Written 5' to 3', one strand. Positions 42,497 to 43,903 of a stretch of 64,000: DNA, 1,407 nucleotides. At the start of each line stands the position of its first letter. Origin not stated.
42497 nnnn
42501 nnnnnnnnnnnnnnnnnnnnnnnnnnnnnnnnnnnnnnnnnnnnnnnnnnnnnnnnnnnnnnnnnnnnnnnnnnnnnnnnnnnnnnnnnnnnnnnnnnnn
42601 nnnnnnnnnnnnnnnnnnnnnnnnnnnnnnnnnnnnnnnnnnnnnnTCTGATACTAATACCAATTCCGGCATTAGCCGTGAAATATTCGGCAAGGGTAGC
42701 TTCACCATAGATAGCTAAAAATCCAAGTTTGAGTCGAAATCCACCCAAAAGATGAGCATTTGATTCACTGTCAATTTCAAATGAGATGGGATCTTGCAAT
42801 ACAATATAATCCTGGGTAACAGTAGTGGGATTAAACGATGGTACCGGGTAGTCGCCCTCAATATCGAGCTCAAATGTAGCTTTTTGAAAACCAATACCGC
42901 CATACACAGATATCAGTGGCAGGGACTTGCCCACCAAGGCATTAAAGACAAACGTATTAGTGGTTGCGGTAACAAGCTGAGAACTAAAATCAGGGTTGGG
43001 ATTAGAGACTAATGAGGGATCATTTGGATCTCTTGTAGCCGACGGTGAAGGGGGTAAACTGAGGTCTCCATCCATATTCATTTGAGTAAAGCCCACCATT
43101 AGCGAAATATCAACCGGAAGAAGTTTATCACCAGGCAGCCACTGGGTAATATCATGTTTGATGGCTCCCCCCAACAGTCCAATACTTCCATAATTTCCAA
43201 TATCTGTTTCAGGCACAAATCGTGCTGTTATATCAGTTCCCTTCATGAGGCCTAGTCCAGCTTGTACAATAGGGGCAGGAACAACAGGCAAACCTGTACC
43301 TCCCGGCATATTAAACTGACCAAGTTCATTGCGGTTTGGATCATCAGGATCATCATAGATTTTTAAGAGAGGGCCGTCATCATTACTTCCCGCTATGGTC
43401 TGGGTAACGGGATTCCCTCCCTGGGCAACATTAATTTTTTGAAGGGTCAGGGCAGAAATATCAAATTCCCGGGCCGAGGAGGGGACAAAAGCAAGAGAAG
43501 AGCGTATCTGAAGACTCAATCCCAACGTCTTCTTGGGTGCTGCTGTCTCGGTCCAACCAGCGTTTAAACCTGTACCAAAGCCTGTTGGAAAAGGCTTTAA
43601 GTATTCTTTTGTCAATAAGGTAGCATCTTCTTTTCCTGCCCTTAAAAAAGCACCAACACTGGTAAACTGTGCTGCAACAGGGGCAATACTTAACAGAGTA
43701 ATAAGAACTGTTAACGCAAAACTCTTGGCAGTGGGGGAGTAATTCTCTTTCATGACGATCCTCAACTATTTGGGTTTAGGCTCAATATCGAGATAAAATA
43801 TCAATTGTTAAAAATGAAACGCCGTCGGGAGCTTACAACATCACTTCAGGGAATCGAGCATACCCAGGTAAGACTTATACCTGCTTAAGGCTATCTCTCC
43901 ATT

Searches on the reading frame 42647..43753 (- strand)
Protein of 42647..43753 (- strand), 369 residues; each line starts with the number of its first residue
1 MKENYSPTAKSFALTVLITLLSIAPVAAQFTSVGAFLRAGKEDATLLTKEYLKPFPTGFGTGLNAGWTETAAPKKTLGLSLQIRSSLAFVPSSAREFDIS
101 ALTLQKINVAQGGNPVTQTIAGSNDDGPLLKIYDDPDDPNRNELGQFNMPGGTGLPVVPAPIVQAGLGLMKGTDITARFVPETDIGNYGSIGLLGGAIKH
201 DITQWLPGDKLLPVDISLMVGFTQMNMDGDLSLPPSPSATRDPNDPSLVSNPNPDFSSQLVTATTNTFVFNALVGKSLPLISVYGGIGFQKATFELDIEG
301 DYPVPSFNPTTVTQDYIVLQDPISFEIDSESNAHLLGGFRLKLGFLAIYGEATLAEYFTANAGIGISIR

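Call 15: find_related_loci(query=window:42647-43753:-, collection=genome_contigs, flank=6000)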
Query seq(369 aa) (369 aa) in genome_contigs; peptide patterns used: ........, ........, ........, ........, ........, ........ (x = any residue, [..] = any of these).
58 stretches matched a pattern, but none encodes a relative of the query by tblastn (E <= 1e-3).
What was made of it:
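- Tried and rejected: It found no relatives because the species is too divergent (call 15).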

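Call 18: find_encoding_contigs(protein=window:42647-43753:-, flank=6000, max_places=10)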
Protein seq(369 aa) (369 aa): 1 contig read that carries it; 1 place shown.
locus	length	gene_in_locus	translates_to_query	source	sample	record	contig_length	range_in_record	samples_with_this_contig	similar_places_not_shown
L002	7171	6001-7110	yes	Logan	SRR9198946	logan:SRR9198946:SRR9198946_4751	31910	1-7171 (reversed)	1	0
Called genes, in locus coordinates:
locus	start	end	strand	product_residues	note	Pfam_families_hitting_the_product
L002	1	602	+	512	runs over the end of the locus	-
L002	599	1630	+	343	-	PF00534:Glycos_transf_1, PF13692:Glyco_trans_1_4, PF20706:GT4-conflict (weak)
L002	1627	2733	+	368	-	PF02350:Epimerase_2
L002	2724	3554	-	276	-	PF01066:CDP-OH_P_transf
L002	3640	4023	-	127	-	PF26421:Avidin_like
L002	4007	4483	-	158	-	PF13474:SnoaL_3 (weak), PF14534:DUF4440 (weak)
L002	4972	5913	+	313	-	PF16745:RsgA_N, PF03193:RsgA_GTPase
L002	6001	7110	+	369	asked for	PF20230:DUF6588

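Call 36: find_homologous_proteins(query=window:42647-43753:-, max_evalue=1e-20)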
Query seq(369 aa) (369 aa): 197 proteins with E <= 1e-20 among 6666 candidates; the best 120 are listed.
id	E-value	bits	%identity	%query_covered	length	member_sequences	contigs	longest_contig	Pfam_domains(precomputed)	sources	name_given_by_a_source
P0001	3.7e-240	814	100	100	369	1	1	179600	PF20230.5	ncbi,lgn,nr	ncbi:MAG: hypothetical protein FH748_08540 [Balneolaceae bacterium]|nr:hypothetical protein [Balneol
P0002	1.8e-156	539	64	100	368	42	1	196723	PF20230.5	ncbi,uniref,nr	ncbi:hypothetical protein A8B79_03800 [Balneola sp. EhC07]|uniref:DUF6588 family protein n=1 Tax=Bal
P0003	1.4e-155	536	64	100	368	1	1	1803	PF20230.5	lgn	-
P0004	5.8e-155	534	64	100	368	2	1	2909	PF20230.5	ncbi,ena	-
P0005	1.3e-154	533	68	96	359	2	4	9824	PF20230.5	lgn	-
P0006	3.4e-154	531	64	100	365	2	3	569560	PF20230.5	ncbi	ncbi:MAG: DUF6588 family protein [Balneolaceae bacterium]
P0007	4.1e-154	531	64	100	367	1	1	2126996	PF20230.5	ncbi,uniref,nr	ncbi:MAG: hypothetical protein HUJ22_04990 [Gracilimonas sp.]|uniref:DUF6588 family protein n=1 Tax=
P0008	3.7e-152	525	63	100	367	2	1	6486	PF20230.5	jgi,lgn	-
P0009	4.0e-152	525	64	100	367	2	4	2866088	PF20230.5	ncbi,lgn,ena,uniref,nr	ncbi:DUF6588 family protein [Balneola vulgaris]|uniref:DUF6588 family protein n=1 Tax=Balneola vulga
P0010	4.2e-152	524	64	100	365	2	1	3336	PF20230.5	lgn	-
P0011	4.1e-150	518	63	100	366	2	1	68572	PF20230.5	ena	-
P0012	8.4e-149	514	63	100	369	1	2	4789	PF20230.5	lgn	-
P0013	3.4e-148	512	63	100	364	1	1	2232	PF20230.5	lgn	-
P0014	1.4e-147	510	63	100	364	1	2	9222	PF20230.5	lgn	-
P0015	1.5e-146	506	64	100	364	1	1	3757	PF20230.5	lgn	-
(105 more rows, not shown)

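Call 37: find_encoding_contigs(protein=P0005, flank=3000, max_places=3)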
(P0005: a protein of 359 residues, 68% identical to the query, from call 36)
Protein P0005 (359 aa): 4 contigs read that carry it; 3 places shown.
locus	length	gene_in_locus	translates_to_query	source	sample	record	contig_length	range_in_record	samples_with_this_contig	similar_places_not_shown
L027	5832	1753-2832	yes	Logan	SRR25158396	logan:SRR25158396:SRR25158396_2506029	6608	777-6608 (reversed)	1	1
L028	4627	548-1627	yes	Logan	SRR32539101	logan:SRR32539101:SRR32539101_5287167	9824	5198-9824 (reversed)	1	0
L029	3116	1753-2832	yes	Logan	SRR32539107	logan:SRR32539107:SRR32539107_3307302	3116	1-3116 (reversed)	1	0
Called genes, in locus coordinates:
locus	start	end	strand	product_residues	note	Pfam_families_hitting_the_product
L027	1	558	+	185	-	?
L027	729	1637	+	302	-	PF16745:RsgA_N, PF03193:RsgA_GTPase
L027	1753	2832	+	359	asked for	PF20230:DUF6588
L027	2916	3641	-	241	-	PF00005:ABC_tran, PF02463:SMC_N (weak), PF13304:AAA_21 (faint)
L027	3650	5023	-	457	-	PF25919:BSH_CusB (faint), PF00364:Biotin_lipoyl (faint), PF25917:BSH_RND, PF25973:BSH_CzcB (faint), PF25990:Beta-barrel_YknX (weak), PF25967:RND-MFP_C, PF25975:CzcB_C, PF25989:YknX_C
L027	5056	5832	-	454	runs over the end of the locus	PF02321:OEP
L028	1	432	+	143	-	?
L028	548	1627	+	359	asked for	PF20230:DUF6588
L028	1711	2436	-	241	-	PF00005:ABC_tran, PF02463:SMC_N (weak), PF13304:AAA_21 (faint)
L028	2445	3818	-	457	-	PF25919:BSH_CusB (faint), PF00364:Biotin_lipoyl (faint), PF25917:BSH_RND, PF25973:BSH_CzcB (faint), PF25990:Beta-barrel_YknX (weak), PF25967:RND-MFP_C, PF25975:CzcB_C, PF25989:YknX_C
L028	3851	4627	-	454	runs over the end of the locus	PF02321:OEP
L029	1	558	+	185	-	?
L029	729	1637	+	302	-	PF16745:RsgA_N, PF03193:RsgA_GTPase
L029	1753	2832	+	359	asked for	PF20230:DUF6588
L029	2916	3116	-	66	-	?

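Call 38: find_encoding_contigs(protein=P0002, flank=3000, max_places=2)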
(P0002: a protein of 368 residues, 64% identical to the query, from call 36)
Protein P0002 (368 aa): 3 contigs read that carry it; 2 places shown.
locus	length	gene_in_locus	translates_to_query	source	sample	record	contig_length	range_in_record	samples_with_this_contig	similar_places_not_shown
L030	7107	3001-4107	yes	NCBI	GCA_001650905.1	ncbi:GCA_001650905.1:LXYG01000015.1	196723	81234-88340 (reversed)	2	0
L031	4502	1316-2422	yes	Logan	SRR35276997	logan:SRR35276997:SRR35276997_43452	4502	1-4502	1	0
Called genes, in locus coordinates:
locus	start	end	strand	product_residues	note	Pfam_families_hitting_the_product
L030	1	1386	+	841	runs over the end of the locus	PF02190:LON_substr_bdg, PF00004:AAA, PF07728:AAA_5, PF22667:Lon_lid, PF05362:Lon_C, PF13541:ChlI (weak)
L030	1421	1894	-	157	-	-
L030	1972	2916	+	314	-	PF16745:RsgA_N, PF03193:RsgA_GTPase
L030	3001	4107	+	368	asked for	PF20230:DUF6588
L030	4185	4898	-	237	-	PF02463:SMC_N (faint), PF00005:ABC_tran, PF13304:AAA_21 (faint)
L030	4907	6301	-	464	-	PF25917:BSH_RND, PF25973:BSH_CzcB (weak), PF25990:Beta-barrel_YknX (weak), PF25975:CzcB_C (faint), PF25989:YknX_C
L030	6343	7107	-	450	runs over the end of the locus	PF02321:OEP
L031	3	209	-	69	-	?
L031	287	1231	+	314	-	PF16745:RsgA_N, PF03193:RsgA_GTPase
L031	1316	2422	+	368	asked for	PF20230:DUF6588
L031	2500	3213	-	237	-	PF02463:SMC_N (faint), PF00005:ABC_tran, PF13304:AAA_21 (faint)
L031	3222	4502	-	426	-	?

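Call 39: find_encoding_contigs(protein=P0007, flank=3000, max_places=2)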
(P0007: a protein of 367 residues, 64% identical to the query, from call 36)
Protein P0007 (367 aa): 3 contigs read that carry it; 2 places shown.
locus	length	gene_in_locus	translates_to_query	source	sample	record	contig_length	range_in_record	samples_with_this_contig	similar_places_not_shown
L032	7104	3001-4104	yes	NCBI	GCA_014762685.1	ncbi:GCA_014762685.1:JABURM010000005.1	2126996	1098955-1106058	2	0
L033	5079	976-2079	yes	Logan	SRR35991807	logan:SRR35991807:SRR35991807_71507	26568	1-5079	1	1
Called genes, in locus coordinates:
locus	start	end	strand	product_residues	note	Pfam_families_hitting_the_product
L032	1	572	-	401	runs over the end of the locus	PF00365:PFK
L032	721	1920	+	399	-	PF07992:Pyr_redox_2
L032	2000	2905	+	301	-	PF16745:RsgA_N, PF03193:RsgA_GTPase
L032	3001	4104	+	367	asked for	PF20230:DUF6588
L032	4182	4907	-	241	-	PF02463:SMC_N (weak), PF00005:ABC_tran, PF13304:AAA_21 (faint)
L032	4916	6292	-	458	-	PF25919:BSH_CusB (faint), PF25885:HH_EMRA (faint), PF25917:BSH_RND, PF25973:BSH_CzcB (weak), PF25990:Beta-barrel_YknX (weak), PF25967:RND-MFP_C (weak), PF25975:CzcB_C (weak), PF25989:YknX_C, +2 more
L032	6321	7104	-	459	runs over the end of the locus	PF02321:OEP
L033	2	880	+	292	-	?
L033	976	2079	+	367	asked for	PF20230:DUF6588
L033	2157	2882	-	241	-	PF02463:SMC_N (weak), PF00005:ABC_tran, PF13304:AAA_21 (faint)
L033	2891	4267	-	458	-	PF25919:BSH_CusB (faint), PF25885:HH_EMRA (faint), PF25917:BSH_RND, PF25973:BSH_CzcB (weak), PF25990:Beta-barrel_YknX (weak), PF25967:RND-MFP_C (weak), PF25975:CzcB_C (weak), PF25989:YknX_C, +2 more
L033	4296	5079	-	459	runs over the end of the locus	PF02321:OEP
